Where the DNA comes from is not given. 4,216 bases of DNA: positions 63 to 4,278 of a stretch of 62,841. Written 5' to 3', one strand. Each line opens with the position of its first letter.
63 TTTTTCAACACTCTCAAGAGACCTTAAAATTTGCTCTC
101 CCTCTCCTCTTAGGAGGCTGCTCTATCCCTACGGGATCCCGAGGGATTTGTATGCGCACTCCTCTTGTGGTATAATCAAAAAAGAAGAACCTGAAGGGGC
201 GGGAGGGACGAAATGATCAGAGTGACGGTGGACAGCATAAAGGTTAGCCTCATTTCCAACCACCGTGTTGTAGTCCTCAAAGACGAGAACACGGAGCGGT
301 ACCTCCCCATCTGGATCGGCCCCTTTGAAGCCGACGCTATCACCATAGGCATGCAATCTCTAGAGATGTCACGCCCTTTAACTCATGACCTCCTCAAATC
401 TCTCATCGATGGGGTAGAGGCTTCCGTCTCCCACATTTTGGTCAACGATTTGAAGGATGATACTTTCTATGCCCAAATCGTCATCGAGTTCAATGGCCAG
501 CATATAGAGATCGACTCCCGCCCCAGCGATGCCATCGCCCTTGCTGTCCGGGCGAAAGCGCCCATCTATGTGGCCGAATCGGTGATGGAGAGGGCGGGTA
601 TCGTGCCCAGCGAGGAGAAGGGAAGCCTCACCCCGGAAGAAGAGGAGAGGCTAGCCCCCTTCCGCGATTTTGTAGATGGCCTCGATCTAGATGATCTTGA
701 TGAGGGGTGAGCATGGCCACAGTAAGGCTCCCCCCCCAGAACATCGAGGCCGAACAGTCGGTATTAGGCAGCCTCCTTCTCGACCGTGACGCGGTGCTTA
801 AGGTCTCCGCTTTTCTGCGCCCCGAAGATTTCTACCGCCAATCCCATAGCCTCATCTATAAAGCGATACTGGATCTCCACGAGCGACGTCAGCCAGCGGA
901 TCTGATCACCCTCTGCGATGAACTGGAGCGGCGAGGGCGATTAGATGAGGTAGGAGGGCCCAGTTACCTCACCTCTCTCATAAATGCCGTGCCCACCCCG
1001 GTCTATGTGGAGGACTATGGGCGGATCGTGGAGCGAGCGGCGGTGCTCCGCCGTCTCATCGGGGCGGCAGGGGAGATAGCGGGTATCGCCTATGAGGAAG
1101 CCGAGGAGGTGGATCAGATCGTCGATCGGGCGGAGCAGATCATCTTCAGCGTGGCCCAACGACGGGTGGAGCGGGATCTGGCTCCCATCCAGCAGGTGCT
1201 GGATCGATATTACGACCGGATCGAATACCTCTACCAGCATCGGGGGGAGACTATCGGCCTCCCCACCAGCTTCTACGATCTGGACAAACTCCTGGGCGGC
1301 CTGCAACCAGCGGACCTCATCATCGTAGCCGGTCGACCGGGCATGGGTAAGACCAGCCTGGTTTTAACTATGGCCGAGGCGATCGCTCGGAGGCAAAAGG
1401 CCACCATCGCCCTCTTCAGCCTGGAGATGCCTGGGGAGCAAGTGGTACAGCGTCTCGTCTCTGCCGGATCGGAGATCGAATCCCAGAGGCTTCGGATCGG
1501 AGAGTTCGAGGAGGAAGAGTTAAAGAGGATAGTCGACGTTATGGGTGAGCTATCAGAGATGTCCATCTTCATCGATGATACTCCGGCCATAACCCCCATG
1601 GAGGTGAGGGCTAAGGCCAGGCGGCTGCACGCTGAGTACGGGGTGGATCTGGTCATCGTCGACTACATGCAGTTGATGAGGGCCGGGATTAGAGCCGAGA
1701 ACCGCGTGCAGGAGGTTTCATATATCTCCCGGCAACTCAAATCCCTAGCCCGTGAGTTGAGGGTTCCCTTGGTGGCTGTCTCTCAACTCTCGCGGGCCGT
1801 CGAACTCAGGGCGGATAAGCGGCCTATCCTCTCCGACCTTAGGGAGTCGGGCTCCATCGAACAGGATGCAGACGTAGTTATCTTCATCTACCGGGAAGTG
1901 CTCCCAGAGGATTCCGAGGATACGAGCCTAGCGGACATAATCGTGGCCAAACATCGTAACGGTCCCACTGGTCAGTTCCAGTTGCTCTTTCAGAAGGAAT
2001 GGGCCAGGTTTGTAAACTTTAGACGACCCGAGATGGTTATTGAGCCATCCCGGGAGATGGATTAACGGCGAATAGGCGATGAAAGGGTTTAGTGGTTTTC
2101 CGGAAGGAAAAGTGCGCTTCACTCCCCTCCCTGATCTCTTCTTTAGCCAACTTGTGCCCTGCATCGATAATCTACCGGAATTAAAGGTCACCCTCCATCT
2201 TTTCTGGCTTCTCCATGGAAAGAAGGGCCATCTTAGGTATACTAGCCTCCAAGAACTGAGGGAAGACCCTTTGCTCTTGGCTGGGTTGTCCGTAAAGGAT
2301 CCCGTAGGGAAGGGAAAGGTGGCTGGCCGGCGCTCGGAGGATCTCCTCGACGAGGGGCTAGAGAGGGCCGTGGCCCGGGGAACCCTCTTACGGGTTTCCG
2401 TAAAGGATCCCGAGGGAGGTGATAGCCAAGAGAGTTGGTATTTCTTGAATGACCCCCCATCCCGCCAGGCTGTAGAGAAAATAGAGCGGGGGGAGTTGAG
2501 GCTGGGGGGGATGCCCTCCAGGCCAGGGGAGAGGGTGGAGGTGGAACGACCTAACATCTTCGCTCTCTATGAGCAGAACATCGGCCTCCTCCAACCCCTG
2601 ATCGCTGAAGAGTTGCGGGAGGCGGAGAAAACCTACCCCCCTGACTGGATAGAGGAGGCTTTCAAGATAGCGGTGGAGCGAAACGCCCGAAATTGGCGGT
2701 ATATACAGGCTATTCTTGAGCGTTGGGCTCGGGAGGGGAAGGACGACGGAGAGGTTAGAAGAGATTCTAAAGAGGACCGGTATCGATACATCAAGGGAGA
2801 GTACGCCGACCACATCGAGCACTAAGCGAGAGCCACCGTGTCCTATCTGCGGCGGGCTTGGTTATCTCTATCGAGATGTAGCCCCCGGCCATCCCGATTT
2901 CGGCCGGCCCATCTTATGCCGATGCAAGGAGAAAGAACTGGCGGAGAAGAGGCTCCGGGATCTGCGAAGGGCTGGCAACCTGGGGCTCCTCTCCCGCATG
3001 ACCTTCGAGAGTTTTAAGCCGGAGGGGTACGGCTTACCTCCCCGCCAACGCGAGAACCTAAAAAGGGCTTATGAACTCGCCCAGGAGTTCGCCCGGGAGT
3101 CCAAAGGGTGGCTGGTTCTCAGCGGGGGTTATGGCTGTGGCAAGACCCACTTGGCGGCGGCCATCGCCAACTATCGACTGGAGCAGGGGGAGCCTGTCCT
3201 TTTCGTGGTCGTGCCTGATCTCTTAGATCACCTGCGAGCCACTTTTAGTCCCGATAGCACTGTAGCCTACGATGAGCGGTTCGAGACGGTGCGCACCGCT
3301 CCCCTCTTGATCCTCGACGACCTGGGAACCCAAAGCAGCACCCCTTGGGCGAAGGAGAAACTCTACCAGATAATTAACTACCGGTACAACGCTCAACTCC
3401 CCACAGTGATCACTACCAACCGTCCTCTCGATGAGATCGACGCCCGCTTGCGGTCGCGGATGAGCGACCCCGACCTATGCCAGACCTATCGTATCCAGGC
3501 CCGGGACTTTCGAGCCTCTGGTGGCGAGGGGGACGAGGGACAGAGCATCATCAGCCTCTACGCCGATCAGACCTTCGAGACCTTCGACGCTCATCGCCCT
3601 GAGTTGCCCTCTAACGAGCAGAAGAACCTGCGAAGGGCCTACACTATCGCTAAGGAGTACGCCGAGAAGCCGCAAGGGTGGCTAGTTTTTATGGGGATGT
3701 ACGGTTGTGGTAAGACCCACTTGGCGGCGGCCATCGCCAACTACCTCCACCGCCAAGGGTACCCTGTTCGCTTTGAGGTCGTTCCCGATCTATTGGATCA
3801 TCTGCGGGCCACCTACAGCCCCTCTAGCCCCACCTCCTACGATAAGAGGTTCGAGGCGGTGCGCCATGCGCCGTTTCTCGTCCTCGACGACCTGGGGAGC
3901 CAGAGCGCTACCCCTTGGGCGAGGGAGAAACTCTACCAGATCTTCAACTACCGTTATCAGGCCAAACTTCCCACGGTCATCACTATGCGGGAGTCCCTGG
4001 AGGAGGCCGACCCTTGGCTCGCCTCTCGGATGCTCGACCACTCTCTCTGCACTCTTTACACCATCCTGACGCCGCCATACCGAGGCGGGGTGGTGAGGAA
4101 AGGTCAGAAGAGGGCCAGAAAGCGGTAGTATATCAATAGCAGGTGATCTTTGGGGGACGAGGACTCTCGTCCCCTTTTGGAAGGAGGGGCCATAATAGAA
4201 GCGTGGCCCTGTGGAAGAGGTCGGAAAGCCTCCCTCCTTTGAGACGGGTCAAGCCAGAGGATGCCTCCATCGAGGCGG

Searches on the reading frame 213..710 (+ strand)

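Call 57: search_protein_families(library=pfam, proteins=[window:213-710:+], max_evalue=0.001)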
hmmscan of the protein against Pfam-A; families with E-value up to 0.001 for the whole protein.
window:213-710:+ (165 aa): 1 family
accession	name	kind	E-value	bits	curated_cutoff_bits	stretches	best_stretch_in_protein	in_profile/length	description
PF02577.19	BFN_dom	-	7e-42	142.2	27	1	20-131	1-110/112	Bifunctional nuclease domain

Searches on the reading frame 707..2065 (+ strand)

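Call 57: search_protein_families(library=pfam, proteins=[window:707-2065:+], max_evalue=0.001)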
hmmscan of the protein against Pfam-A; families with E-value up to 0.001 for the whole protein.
window:707-2065:+ (452 aa): 9 families
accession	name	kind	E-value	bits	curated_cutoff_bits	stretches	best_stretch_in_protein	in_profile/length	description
PF03796.21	DnaB_C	-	1.4e-101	339.6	27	1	184-437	1-255/255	DnaB-like helicase C terminal domain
PF00772.26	DnaB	-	4.4e-36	123.5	23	1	9-109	2-102/103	DnaB-like helicase N terminal domain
PF13481.12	AAA_25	-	3.6e-15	56.5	27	1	187-361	17-190/195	AAA domain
PF06745.19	ATPase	-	6.6e-06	26.1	26.6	1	186-360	2-163/231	KaiC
PF13191.12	AAA_16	-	0.00023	22.2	32.6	1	203-273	25-103/167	AAA ATPase domain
PF07728.20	AAA_5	-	0.00025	21.5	22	1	205-253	2-49/139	AAA domain (dynein-related subfamily)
PF05729.18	NACHT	-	0.00029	21.1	26.7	0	204-233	2-31/167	NACHT domain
PF05621.17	TniB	-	0.00042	20.2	22.4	0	299-368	106-170/189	Bacterial TniB protein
PF00004.35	AAA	-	0.00084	20.2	21.2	0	205-299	1-73/131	ATPase family associated with various cellular activities (AAA)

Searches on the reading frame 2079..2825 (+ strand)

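Call 57: search_protein_families(library=pfam, proteins=[window:2079-2825:+], max_evalue=0.001)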
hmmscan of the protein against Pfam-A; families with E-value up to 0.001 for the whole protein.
window:2079-2825:+ (248 aa): 1 family
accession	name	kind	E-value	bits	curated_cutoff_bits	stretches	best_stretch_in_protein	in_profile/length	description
PF07261.16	DnaB_2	-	4e-12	46.1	22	1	161-220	1-63/74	Replication initiation and membrane attachment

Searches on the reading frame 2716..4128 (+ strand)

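Call 57: search_protein_families(library=pfam, proteins=[window:2716-4128:+], max_evalue=0.001)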
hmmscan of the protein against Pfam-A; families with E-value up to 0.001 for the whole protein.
window:2716-4128:+ (470 aa): 20 families
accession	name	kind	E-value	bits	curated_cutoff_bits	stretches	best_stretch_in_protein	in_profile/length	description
PF01695.23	IstB_IS21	-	1.3e-37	130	24.1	2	72-245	38-203/238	IstB-like ATP binding protein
PF00308.24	Bac_DnaA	-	9.5e-16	58.8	23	2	116-250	21-156/162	Bacterial DnaA ATPAse domain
PF00004.35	AAA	-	9.9e-13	49.1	21.2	1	134-250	2-124/131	ATPase family associated with various cellular activities (AAA)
PF20720.3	nSTAND3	-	1.3e-09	38.4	27.2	1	118-181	6-66/155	Novel STAND NTPase 3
PF24883.2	NPHP3_N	-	2.5e-08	34.7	24.8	0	128-164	20-56/164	Nephrocystin 3, N-terminal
PF13521.12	AAA_28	-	4.6e-08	33.9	27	0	324-372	3-48/164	AAA domain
PF04851.21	ResIII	-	6.3e-07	29.9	22.5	0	109-177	6-73/164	Type III restriction enzyme, res subunit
PF13401.12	AAA_22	-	5.1e-06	27.3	27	0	128-168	3-43/130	AAA domain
PF13604.12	AAA_30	-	5.2e-06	26.8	27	0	312-352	10-50/191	AAA domain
PF00910.28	RNA_helicase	-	5.6e-06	27.2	21.5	0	324-400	2-66/105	RNA helicase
PF02367.23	TsaE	-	7.3e-06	26.4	26.6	0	116-152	5-43/128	Threonylcarbamoyl adenosine biosynthesis protein TsaE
PF13191.12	AAA_16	-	1.1e-05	26.4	32.6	0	115-165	9-56/167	AAA ATPase domain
PF00931.28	NB-ARC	-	1.1e-05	25.2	23.5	0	317-344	16-42/248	NB-ARC domain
PF10923.14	BrxC_BrxD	-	1.8e-05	24.3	22.2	0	134-164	53-83/414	BREX system ATP-binding protein BrxC/D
PF05729.18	NACHT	-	0.00017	21.9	26.7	0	324-354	4-35/167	NACHT domain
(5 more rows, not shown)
